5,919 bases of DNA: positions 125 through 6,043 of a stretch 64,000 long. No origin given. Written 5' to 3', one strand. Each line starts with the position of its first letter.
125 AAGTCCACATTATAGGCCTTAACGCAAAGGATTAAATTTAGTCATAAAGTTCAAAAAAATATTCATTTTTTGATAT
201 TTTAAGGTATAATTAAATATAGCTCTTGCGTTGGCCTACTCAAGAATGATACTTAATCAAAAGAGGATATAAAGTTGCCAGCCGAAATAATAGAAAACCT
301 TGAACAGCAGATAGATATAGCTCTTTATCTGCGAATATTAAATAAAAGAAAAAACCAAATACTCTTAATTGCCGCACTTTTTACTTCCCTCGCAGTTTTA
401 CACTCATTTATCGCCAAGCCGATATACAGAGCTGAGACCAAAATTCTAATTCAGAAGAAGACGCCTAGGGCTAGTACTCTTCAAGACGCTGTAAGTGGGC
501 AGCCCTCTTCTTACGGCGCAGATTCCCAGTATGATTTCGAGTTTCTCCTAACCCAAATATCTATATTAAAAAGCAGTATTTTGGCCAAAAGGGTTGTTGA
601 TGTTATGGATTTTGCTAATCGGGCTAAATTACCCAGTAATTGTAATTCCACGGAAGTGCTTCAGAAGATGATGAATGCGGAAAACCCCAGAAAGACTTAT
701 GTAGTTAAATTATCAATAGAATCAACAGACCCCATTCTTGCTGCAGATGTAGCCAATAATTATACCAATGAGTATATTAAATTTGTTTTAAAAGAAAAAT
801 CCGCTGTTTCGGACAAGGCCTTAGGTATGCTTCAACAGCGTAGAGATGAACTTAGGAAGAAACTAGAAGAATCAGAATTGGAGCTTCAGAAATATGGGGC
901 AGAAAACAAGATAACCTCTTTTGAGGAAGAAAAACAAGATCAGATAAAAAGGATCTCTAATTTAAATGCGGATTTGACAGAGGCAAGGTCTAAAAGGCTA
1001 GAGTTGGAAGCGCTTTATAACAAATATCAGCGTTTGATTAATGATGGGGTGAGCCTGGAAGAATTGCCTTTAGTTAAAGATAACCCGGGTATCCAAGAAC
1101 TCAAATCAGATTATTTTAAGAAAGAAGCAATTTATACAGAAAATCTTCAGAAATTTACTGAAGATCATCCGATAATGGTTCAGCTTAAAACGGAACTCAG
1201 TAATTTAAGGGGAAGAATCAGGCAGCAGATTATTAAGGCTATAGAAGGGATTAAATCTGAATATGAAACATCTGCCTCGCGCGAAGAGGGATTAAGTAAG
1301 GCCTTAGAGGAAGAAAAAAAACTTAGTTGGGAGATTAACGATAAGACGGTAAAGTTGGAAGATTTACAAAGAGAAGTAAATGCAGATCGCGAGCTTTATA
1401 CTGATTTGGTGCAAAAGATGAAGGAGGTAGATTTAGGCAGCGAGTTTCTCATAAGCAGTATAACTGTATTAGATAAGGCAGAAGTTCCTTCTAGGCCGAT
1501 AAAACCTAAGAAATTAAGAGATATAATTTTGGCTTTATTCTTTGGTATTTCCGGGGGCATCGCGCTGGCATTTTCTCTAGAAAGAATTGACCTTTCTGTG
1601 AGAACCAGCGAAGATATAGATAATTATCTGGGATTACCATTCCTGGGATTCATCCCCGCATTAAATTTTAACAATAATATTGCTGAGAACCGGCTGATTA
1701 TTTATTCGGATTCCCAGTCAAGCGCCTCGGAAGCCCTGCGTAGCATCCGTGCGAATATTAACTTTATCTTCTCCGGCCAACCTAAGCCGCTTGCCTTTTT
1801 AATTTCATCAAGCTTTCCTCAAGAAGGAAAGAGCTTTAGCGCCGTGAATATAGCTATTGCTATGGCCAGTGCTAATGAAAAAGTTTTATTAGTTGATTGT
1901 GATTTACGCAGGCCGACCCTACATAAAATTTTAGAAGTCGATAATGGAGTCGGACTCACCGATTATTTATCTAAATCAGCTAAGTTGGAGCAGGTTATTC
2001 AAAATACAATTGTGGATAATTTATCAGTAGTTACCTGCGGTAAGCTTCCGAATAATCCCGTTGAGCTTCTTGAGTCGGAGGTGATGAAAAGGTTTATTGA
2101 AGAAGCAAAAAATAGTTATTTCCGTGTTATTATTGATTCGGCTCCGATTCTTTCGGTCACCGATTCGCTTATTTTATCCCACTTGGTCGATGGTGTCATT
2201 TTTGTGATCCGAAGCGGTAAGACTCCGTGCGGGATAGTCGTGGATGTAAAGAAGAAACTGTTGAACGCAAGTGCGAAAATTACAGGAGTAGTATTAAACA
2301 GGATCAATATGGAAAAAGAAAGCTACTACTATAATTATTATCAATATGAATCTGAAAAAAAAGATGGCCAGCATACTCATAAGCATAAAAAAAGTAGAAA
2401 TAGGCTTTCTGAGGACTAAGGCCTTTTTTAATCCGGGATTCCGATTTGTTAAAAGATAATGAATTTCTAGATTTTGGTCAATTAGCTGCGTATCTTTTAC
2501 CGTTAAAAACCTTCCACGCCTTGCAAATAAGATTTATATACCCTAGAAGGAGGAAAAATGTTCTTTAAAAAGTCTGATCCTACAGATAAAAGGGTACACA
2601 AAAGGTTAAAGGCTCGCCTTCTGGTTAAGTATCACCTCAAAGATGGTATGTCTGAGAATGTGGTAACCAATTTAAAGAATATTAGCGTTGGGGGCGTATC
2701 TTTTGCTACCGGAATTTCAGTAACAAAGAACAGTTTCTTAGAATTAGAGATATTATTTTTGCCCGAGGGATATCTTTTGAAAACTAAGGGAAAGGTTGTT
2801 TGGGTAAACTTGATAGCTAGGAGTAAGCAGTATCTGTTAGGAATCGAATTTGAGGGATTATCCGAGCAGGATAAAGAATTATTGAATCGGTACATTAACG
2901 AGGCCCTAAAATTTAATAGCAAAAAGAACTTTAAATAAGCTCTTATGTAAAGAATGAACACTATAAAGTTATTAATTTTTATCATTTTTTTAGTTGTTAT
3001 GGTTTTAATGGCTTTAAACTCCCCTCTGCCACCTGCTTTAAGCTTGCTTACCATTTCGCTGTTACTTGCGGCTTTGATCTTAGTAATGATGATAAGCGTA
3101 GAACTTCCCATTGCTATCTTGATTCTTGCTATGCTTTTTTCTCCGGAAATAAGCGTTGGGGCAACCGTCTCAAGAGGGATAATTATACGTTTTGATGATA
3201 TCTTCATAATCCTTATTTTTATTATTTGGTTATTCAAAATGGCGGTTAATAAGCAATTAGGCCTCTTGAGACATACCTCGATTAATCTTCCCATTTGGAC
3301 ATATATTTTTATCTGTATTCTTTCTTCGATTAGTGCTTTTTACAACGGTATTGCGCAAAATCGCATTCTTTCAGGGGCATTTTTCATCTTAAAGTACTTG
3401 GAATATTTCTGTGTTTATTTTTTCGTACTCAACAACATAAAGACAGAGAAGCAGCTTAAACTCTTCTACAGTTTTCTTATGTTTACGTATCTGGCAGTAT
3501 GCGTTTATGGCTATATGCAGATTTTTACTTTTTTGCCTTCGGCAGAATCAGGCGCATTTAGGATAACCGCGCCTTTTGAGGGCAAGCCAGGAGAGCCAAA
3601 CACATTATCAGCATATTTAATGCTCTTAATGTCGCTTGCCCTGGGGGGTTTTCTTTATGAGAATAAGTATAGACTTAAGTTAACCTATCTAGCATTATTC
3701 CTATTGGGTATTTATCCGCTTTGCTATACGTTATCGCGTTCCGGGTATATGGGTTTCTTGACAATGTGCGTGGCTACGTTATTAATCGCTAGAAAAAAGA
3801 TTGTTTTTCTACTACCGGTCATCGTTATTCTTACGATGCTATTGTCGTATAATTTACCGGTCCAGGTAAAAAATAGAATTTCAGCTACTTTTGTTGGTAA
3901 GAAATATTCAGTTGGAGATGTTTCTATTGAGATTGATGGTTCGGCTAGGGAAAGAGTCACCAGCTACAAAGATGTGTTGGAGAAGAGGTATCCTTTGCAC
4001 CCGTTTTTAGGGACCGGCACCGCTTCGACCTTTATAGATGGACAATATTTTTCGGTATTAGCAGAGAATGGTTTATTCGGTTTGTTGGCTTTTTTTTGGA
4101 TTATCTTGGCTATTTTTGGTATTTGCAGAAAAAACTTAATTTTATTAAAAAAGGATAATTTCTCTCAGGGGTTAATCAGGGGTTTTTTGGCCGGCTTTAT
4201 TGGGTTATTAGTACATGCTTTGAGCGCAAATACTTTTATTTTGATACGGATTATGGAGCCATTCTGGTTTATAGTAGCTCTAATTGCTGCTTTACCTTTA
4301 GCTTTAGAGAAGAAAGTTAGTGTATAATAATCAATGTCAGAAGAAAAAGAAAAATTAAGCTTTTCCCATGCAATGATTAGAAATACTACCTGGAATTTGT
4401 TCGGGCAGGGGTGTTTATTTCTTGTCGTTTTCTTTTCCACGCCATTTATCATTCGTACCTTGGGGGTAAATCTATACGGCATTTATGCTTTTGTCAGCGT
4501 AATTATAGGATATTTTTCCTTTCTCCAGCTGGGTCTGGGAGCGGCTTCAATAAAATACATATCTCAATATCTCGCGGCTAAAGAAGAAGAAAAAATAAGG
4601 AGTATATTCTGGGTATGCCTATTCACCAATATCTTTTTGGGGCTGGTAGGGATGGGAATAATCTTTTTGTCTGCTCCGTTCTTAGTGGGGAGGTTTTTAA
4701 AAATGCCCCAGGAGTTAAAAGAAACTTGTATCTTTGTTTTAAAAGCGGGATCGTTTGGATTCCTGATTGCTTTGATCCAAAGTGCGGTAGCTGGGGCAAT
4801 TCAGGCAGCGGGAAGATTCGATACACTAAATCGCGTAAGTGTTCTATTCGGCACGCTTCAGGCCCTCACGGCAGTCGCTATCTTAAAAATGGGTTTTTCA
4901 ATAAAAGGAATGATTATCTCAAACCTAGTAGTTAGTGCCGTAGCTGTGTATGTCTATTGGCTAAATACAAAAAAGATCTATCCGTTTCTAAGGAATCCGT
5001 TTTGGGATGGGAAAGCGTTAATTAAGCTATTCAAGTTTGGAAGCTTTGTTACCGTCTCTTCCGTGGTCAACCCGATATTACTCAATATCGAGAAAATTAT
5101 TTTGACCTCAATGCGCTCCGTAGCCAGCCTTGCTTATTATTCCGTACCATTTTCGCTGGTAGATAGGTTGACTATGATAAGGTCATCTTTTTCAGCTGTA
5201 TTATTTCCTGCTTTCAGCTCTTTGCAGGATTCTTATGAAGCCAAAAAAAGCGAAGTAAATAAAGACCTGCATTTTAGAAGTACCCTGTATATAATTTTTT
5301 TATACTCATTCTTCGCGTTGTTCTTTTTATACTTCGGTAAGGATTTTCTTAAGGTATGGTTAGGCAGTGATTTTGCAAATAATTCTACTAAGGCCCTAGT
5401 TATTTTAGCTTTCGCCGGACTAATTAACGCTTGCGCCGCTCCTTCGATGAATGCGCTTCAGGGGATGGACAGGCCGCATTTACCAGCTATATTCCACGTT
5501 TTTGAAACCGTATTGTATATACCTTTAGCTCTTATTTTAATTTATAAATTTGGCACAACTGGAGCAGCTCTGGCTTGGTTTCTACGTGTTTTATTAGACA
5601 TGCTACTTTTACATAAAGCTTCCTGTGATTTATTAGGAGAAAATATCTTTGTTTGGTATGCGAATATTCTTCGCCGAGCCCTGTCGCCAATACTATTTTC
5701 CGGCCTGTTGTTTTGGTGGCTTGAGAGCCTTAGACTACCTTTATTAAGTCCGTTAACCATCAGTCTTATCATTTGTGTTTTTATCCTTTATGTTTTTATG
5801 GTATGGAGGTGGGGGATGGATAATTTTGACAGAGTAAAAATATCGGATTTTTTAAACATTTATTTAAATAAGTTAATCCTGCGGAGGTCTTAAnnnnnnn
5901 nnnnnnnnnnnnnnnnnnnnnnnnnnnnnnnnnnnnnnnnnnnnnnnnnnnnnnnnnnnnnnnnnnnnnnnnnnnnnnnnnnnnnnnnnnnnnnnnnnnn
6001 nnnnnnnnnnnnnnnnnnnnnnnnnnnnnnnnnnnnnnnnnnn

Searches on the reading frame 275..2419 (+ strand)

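Call 62: search_protein_families(library=pfam, proteins=[window:275-2419:+], max_evalue=0.00001)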
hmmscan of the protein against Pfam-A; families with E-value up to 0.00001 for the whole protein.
window:275-2419:+ (714 aa): 4 families
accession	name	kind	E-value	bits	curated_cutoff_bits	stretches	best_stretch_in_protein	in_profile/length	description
PF13807.11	GNVR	-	6.2e-13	48.9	27.7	1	363-433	8-78/82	G-rich domain on putative tyrosine kinase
PF02706.20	Wzz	-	1.6e-11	44.8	25.5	1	12-109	2-89/91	Chain length determinant protein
PF13614.12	AAA_31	-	4.4e-10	40.2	27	1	518-635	14-138/177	AAA domain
PF01656.29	CbiA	-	2.7e-08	34.2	25.4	1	518-683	11-91/125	CobQ/CobB/MinD/ParA nucleotide binding domain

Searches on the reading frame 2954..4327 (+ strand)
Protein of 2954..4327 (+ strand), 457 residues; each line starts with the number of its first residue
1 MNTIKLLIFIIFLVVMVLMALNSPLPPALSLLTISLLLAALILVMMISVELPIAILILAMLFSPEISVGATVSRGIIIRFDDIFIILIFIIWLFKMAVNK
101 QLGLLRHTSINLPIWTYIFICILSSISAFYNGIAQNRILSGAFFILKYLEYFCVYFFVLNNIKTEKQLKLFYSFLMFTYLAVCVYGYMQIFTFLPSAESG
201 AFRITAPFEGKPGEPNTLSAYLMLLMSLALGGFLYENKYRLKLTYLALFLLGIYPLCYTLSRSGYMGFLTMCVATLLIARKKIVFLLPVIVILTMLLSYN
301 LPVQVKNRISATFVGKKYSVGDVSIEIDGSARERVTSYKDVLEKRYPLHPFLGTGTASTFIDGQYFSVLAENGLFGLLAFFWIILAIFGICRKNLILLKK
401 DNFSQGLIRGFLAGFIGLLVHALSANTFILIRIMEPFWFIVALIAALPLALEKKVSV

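Call 62: search_protein_families(library=pfam, proteins=[window:2954-4327:+], max_evalue=0.00001)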
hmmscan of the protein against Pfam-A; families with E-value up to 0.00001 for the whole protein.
window:2954-4327:+ (457 aa): 1 family
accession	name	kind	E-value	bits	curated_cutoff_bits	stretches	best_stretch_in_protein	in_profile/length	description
PF04932.20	Wzy_C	-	1.2e-08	35.3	31.7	1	248-381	2-149/149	O-Antigen ligase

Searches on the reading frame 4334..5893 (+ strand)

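Call 62: search_protein_families(library=pfam, proteins=[window:4334-5893:+], max_evalue=0.00001)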
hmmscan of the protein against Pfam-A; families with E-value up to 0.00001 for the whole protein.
window:4334-5893:+ (519 aa): 3 families
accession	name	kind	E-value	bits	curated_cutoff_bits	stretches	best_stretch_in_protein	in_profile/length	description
PF13440.11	Polysacc_synt_3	-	7.7e-21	75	23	1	41-347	4-288/293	Polysaccharide biosynthesis protein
PF01943.22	Polysacc_synt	-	1.2e-16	61.4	28.2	1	15-298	2-274/274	Polysaccharide biosynthesis protein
PF01554.23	MatE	-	8.4e-08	32.5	24.9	1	26-170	6-149/161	MatE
